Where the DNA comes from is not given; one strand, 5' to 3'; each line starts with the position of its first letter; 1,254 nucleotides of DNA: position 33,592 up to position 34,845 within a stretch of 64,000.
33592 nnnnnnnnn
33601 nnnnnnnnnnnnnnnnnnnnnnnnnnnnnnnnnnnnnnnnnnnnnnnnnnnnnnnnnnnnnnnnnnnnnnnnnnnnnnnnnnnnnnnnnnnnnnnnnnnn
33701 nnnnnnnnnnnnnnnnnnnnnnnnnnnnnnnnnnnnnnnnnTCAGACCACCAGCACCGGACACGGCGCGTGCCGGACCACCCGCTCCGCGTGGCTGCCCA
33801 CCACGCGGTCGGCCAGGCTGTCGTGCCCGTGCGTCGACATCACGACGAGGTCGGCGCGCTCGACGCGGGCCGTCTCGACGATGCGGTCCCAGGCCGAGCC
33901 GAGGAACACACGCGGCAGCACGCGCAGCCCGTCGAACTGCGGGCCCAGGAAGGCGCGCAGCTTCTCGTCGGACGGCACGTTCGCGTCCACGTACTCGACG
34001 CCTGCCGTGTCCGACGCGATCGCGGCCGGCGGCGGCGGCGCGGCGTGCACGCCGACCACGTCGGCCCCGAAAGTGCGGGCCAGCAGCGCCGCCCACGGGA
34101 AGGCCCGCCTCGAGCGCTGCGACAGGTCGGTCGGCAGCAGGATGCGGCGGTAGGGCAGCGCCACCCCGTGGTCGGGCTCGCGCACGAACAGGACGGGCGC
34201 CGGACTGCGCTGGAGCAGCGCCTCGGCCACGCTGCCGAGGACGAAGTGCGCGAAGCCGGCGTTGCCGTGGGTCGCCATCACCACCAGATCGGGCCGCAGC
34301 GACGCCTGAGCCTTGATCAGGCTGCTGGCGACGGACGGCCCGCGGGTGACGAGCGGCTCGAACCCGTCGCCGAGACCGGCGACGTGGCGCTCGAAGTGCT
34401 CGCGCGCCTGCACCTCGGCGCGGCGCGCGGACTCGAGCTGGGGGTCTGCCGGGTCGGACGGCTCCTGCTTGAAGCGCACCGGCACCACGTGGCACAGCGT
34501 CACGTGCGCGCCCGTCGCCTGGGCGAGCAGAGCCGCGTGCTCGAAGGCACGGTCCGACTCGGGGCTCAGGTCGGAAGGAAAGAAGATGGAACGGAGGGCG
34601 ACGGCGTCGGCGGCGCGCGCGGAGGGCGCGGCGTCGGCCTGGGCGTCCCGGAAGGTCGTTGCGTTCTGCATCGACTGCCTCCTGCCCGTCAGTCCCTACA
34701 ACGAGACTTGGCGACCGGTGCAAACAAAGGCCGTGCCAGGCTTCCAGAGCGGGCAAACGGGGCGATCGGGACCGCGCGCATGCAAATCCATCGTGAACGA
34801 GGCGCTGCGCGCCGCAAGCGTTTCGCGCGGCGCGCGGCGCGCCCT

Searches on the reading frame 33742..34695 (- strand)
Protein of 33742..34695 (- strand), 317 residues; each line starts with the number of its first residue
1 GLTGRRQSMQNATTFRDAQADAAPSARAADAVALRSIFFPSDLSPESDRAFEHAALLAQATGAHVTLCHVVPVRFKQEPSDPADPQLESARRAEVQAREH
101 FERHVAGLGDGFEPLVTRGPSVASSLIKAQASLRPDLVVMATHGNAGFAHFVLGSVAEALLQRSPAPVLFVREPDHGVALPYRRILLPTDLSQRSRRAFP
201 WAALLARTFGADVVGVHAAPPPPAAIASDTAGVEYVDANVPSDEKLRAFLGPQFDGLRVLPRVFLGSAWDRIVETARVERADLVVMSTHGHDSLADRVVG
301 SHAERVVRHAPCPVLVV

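Call 55: search_protein_families(library=pfam, proteins=[window:33742-34695:-], max_evalue=0.001)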
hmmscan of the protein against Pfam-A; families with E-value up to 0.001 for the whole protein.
window:33742-34695:- (317 aa): 1 family
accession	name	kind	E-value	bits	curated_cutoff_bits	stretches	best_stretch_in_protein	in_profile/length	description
PF00582.32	Usp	-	6.6e-59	198.9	24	2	182-317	2-140/141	Universal stress protein family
